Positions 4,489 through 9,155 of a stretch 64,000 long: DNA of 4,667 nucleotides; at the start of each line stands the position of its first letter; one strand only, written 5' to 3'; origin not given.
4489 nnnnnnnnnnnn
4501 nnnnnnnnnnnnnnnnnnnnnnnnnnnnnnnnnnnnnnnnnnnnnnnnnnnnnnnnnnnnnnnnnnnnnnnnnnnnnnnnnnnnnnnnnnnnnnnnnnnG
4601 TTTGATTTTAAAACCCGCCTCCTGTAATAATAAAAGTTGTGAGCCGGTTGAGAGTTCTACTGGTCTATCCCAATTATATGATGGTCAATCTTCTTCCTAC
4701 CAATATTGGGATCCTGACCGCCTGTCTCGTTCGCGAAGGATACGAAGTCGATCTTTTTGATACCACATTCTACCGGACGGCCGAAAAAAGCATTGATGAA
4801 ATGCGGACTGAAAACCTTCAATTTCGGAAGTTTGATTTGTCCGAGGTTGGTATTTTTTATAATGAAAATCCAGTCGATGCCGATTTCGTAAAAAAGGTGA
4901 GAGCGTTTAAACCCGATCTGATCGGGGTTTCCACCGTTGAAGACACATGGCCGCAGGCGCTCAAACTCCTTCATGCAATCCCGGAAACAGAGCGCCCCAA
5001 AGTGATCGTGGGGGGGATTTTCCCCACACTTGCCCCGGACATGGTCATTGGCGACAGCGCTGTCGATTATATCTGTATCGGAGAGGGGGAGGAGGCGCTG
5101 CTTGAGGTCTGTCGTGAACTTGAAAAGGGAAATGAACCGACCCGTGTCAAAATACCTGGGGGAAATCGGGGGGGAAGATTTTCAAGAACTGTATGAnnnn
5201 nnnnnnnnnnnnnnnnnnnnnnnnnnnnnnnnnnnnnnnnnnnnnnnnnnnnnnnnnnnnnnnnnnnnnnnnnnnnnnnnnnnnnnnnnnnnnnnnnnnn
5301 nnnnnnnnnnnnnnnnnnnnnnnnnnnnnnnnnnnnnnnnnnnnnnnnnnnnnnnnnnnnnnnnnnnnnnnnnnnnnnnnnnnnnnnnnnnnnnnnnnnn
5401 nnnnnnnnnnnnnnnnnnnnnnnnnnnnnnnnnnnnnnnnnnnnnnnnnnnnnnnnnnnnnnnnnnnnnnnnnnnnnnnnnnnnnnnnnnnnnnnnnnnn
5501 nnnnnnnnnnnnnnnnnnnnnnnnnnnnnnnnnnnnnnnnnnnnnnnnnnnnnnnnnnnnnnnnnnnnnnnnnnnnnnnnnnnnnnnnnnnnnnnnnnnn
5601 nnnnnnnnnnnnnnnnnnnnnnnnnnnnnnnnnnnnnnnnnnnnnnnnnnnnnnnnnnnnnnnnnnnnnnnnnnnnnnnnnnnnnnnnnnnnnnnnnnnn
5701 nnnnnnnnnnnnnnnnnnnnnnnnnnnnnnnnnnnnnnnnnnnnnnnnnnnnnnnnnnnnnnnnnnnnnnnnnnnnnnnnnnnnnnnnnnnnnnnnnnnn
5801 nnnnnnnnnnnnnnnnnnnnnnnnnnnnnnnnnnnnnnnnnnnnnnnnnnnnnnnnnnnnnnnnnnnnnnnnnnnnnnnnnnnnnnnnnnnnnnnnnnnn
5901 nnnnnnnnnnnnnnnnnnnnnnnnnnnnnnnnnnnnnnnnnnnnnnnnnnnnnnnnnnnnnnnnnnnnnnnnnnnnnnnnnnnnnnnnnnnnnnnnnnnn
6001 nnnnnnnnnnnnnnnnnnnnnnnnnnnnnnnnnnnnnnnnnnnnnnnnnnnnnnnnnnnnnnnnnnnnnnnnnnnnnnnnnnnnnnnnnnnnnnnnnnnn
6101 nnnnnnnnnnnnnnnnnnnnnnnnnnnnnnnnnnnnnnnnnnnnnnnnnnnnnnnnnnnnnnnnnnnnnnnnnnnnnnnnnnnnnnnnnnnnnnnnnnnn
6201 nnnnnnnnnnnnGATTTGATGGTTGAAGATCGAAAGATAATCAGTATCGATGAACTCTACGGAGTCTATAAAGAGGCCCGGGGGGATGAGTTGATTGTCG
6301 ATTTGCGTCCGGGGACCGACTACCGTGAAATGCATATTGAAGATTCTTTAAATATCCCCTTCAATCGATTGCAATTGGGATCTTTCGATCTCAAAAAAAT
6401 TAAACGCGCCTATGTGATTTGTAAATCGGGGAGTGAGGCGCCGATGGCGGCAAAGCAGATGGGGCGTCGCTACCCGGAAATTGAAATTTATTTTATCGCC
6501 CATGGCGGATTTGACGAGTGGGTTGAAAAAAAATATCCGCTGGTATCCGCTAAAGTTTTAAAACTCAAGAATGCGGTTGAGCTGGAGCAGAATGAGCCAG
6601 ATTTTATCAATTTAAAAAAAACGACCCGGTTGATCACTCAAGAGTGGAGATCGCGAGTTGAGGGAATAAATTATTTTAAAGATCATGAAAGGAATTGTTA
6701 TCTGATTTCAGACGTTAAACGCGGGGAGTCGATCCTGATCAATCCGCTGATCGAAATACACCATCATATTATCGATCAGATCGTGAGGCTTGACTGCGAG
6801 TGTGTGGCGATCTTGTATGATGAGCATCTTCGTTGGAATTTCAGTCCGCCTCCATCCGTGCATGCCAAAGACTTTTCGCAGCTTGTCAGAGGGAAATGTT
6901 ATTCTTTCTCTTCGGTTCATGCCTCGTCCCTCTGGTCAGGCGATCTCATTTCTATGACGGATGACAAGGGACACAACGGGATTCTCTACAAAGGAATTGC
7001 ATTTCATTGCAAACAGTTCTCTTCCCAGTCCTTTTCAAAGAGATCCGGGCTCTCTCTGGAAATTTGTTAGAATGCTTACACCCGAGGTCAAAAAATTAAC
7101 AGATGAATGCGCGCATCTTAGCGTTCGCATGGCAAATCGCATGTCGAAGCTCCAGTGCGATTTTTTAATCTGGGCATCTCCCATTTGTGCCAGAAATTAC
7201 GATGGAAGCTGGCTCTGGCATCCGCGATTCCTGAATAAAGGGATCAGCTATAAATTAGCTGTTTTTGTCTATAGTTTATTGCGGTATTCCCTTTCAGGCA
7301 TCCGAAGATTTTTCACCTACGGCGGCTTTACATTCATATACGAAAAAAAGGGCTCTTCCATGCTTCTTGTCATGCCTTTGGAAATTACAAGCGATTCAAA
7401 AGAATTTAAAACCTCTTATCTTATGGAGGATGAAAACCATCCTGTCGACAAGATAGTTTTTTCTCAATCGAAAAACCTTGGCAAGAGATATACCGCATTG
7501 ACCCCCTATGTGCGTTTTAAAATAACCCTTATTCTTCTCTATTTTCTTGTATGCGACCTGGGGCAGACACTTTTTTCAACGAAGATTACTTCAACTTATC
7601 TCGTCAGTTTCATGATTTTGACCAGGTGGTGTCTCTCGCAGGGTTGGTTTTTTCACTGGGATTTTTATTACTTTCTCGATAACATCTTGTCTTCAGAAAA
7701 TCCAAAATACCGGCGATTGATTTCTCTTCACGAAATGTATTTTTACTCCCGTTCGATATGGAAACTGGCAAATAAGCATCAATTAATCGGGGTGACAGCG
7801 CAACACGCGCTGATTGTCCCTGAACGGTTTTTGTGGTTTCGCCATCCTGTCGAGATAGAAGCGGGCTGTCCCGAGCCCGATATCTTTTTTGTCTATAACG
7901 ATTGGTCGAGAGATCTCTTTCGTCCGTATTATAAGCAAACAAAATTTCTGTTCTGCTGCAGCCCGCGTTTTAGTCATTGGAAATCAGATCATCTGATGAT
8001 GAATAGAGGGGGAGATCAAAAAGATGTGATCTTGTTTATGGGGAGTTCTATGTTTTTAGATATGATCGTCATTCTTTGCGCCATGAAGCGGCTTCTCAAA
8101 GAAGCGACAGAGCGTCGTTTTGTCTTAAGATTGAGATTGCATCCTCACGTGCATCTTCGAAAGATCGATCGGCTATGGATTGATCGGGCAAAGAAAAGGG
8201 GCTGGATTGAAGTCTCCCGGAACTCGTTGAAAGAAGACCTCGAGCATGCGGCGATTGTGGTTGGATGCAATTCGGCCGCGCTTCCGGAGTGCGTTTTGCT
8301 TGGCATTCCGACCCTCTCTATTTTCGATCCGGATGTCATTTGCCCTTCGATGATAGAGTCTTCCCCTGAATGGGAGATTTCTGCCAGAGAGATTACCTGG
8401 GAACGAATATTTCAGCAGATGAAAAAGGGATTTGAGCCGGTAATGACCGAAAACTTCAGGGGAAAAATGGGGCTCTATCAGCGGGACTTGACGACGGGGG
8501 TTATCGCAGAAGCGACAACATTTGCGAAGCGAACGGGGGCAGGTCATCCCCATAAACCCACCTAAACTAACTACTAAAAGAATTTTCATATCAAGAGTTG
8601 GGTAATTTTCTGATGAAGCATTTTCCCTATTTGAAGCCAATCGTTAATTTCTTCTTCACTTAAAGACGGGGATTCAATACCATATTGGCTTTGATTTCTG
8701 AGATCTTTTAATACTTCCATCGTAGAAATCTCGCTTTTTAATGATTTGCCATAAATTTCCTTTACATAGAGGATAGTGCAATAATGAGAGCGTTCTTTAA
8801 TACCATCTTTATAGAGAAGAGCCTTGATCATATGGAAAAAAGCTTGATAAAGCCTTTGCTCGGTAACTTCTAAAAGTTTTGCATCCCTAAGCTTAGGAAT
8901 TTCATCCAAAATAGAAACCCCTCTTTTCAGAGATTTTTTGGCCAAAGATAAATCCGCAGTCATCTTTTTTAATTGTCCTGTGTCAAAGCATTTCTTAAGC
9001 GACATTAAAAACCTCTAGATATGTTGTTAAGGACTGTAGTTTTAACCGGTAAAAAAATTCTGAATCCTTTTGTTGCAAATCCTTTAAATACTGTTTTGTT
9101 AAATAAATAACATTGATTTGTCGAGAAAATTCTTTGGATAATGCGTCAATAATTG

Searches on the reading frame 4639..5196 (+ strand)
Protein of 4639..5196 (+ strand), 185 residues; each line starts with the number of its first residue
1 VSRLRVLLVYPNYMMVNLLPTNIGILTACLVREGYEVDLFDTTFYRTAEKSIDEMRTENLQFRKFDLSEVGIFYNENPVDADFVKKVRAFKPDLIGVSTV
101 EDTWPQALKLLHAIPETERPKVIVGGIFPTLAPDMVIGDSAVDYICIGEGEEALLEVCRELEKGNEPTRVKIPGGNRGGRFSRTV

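Call 6: search_protein_families(library=pfam, proteins=[window:4639-5196:+])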
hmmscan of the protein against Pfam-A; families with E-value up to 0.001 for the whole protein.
window:4639-5196:+ (185 aa): 1 family
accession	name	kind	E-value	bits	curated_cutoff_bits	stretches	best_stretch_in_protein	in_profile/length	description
PF02310.24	B12-binding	-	3.8e-17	62.7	32.1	1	77-157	39-120/121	B12 binding domain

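Call 11: find_encoding_contigs(protein=window:4639-5196:+, flank=10000, max_places=10)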
Protein window:4639-5196:+ (185 aa): no gene with exactly this product is on record in the collection.

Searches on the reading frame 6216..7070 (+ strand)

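Call 6: search_protein_families(library=pfam, proteins=[window:6216-7070:+])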
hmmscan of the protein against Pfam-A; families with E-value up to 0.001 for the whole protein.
window:6216-7070:+ (284 aa): 1 family
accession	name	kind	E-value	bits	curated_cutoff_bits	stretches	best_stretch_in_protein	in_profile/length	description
PF00581.25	Rhodanese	-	8.5e-09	36.2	22.2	1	23-104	12-101/102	Rhodanese-like domain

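Call 33: search_protein_families(library=pfam, proteins=[window:6216-7070:+], max_evalue=0.1)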
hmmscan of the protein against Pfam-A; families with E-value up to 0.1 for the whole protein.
window:6216-7070:+ (284 aa): 1 family
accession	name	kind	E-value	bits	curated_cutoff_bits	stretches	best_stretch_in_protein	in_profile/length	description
PF00581.25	Rhodanese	-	8.5e-09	36.2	22.2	1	23-104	12-101/102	Rhodanese-like domain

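Call 35: search_protein_families(library=ncbifam, proteins=[window:6216-7070:+], max_evalue=0.001)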
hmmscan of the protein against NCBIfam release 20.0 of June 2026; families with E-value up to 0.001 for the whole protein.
window:6216-7070:+ (284 aa): 2 families
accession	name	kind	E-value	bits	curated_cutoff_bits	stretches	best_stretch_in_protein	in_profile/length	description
NF045694.1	seleno_TsoB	exception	5.6e-05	21.4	805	1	6-58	43-95/572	rhodanese/DsbD fusion-like selenoprotein TsoB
NF006444.0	PRK08762.1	equivalog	9.8e-05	21.1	449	1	17-116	22-121/387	molybdopterin-synthase adenylyltransferase MoeB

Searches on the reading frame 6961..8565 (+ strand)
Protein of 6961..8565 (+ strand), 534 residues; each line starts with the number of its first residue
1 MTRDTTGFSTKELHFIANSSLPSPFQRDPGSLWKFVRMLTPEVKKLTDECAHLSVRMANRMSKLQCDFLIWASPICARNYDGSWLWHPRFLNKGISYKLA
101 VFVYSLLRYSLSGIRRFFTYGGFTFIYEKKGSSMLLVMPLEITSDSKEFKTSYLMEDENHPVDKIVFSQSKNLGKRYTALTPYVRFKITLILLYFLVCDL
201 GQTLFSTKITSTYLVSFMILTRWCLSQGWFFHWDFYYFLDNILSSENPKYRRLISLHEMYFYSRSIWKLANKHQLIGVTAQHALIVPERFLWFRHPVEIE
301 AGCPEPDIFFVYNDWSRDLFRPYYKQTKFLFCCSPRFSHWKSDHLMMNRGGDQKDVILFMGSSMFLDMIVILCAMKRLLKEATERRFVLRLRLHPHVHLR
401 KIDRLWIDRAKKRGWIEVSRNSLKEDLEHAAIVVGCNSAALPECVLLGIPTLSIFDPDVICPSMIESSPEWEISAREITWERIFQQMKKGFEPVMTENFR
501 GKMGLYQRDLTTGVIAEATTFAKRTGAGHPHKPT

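Call 6: search_protein_families(library=pfam, proteins=[window:6961-8565:+])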
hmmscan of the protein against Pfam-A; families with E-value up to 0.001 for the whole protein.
window:6961-8565:+ (534 aa): 0 families

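Call 33: search_protein_families(library=pfam, proteins=[window:7075-8565:+], max_evalue=0.1)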
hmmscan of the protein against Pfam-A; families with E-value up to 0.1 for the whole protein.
window:7075-8565:+ (496 aa): 1 family
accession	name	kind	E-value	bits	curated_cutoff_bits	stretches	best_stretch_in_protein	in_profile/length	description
PF20471.4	DUF6716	-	0.003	17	27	1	333-417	194-284/342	Putative glycosyltransferase (DUF6716)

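Call 35: search_protein_families(library=ncbifam, proteins=[window:7075-8565:+], max_evalue=0.001)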
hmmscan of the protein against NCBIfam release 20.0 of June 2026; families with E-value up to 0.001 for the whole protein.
window:7075-8565:+ (496 aa): 0 families

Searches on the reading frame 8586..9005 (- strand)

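Call 21: search_protein_families(library=pfam, proteins=[window:8586-9005:-])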
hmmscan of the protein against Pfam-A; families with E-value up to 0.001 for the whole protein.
window:8586-9005:- (139 aa): 1 family
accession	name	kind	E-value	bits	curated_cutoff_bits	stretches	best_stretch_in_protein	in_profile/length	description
PF05168.19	HEPN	-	1.7e-09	38.3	22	1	24-132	3-112/117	HEPN domain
